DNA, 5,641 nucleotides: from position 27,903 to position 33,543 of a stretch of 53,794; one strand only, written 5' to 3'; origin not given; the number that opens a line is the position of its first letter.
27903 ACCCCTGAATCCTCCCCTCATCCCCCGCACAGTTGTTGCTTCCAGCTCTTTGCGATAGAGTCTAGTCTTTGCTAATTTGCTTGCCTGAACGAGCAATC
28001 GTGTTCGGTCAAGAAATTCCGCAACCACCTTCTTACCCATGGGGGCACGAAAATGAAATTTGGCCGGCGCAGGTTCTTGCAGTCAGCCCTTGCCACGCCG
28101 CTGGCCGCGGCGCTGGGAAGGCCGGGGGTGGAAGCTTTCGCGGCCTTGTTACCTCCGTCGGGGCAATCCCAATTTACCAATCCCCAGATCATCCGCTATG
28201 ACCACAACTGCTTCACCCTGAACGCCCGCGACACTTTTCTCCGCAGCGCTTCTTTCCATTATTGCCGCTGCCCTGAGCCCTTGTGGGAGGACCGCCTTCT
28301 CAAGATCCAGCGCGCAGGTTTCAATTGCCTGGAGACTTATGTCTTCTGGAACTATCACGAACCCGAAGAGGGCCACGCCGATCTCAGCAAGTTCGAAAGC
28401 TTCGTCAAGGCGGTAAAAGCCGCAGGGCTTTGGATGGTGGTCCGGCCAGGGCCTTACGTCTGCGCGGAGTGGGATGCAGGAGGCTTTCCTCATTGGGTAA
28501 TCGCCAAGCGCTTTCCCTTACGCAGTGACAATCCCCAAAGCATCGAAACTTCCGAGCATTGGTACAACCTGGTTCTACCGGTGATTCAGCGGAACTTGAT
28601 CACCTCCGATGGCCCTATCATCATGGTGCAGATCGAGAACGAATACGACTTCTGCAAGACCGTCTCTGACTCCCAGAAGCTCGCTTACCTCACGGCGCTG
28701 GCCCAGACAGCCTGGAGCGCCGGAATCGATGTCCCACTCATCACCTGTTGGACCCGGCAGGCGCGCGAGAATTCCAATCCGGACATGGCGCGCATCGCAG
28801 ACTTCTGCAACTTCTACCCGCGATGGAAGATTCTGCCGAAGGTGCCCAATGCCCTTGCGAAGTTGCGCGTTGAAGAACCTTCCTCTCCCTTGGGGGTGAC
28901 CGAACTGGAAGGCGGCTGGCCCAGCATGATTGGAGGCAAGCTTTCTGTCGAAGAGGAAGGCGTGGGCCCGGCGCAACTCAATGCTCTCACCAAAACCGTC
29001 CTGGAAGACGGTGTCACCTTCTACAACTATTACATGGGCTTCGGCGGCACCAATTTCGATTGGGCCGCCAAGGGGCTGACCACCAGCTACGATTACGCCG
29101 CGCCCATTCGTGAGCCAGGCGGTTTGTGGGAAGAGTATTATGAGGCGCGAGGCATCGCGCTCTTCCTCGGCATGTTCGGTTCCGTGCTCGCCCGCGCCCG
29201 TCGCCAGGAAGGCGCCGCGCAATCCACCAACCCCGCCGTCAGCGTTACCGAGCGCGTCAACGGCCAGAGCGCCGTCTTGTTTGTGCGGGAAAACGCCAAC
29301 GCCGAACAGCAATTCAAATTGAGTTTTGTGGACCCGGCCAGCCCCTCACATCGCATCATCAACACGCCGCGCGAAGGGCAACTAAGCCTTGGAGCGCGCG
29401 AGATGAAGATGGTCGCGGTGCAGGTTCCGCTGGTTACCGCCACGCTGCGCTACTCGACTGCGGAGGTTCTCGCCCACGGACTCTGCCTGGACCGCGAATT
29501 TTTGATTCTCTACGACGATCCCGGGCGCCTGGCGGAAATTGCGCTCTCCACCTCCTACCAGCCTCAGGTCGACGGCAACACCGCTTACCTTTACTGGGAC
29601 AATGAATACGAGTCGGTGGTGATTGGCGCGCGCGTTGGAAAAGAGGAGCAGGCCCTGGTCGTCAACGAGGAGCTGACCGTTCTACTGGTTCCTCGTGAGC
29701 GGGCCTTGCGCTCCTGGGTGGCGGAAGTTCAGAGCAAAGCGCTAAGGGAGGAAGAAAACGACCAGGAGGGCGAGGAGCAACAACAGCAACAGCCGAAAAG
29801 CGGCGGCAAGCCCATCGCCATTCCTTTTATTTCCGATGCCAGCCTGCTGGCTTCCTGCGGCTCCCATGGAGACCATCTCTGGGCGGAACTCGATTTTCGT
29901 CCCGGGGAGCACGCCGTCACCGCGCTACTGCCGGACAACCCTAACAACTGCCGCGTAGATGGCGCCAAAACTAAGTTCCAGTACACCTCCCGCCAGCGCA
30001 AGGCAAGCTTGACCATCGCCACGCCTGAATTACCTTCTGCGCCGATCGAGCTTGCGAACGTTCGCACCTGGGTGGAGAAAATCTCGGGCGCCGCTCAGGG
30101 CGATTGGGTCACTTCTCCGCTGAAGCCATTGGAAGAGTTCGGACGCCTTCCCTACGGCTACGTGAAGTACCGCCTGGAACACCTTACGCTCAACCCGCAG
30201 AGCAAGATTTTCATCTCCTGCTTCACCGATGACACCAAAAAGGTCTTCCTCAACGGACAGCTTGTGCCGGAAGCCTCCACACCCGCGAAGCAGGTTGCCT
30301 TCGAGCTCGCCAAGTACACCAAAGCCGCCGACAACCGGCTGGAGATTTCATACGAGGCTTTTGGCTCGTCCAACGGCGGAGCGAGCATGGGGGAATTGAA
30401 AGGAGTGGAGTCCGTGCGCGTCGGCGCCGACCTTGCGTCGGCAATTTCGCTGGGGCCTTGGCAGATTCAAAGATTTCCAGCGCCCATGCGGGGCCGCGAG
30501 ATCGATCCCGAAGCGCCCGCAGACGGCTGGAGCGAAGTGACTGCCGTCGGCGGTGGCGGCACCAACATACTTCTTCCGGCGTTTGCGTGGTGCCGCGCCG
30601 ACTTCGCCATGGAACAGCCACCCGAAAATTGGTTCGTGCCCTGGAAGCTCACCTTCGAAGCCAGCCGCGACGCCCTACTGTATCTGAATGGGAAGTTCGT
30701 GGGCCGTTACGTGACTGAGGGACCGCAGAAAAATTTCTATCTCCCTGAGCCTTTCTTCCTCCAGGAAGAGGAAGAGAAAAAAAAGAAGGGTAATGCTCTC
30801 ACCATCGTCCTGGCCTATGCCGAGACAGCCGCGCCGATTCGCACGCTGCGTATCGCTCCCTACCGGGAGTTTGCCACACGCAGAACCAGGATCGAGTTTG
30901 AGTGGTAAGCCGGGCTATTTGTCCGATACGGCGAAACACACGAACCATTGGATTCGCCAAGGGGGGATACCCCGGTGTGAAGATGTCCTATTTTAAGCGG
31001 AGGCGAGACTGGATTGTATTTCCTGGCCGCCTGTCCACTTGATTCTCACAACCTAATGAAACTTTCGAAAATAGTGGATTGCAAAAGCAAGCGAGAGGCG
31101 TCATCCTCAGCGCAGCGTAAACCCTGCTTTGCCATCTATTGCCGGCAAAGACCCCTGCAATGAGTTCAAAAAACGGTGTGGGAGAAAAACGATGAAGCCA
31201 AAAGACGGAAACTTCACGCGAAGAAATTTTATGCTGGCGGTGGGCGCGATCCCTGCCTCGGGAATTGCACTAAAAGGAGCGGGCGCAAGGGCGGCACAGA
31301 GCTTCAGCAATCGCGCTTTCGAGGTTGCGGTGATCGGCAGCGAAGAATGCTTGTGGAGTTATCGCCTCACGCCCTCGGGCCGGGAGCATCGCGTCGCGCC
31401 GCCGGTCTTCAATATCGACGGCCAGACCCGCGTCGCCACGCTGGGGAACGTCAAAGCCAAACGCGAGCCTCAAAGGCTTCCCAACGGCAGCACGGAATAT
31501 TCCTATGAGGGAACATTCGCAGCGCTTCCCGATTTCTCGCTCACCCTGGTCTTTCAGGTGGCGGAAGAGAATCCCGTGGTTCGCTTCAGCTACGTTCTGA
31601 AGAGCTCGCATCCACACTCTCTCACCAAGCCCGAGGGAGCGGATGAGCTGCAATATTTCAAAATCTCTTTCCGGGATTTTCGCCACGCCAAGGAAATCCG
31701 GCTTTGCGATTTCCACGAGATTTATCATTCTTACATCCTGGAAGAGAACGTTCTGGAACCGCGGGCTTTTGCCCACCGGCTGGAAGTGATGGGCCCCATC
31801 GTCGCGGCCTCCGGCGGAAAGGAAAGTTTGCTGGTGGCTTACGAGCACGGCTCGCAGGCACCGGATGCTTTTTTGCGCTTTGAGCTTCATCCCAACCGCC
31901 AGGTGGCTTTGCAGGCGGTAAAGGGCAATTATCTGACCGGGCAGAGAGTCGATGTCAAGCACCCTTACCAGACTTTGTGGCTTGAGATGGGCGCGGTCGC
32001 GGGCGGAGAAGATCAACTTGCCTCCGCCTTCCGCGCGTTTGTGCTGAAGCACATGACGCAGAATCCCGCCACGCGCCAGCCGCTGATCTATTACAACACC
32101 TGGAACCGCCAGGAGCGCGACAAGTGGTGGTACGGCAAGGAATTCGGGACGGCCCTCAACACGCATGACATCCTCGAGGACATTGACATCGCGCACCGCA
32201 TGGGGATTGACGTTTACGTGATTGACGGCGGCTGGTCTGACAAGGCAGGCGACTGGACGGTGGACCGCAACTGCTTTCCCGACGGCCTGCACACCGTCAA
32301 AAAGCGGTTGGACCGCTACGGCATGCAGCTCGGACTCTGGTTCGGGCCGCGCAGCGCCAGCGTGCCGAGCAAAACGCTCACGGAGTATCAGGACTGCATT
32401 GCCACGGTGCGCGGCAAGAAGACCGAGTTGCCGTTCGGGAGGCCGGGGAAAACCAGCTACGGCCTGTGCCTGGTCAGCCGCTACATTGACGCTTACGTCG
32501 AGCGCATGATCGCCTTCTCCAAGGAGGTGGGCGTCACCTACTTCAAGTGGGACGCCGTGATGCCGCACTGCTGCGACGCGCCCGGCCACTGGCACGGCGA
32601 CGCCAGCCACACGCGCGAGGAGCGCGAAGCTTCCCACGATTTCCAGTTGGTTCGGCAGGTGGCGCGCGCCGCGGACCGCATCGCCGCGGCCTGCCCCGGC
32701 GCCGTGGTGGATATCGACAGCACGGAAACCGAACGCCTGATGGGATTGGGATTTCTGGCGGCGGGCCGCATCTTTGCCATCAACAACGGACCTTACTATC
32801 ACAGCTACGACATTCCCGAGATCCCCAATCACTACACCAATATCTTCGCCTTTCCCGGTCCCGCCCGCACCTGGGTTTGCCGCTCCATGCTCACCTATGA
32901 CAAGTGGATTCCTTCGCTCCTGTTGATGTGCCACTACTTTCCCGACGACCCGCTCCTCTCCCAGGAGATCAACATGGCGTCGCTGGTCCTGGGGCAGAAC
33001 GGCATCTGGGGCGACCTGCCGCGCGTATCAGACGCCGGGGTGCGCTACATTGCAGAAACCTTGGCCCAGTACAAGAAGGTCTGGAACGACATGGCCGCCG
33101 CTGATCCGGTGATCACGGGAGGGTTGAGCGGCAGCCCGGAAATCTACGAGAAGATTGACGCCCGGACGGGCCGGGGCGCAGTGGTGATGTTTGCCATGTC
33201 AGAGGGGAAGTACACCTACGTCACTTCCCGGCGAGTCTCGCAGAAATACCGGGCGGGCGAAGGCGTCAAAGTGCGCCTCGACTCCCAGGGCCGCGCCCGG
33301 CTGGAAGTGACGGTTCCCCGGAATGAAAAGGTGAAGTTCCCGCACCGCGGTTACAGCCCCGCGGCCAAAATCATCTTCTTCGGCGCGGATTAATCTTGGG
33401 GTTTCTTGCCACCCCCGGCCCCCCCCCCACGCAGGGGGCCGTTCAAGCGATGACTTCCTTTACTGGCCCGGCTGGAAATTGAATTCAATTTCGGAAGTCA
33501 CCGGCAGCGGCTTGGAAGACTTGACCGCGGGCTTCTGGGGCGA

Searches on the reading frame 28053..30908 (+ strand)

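Call 40: search_protein_families(library=pfam, proteins=[window:28053-30908:+], max_evalue=0.00001)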
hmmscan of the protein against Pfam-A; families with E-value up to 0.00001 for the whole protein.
window:28053-30908:+ (951 aa): 2 families
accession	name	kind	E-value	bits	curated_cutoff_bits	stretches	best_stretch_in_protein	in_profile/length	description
PF01301.25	Glyco_hydro_35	-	7.7e-71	239.7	27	1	54-366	2-313/319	Glycosyl hydrolases family 35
PF10435.15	BetaGal_dom2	-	6.8e-16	59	25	1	385-552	8-178/180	Beta-galactosidase, domain 2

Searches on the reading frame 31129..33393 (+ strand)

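Call 40: search_protein_families(library=pfam, proteins=[window:31129-33393:+], max_evalue=0.00001)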
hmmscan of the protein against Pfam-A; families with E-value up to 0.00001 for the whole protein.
window:31129-33393:+ (754 aa): 1 family
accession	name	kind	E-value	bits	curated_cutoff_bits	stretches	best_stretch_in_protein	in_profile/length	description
PF02065.24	Melibiase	-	1.9e-16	60.5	27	1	291-478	13-193/347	Melibiase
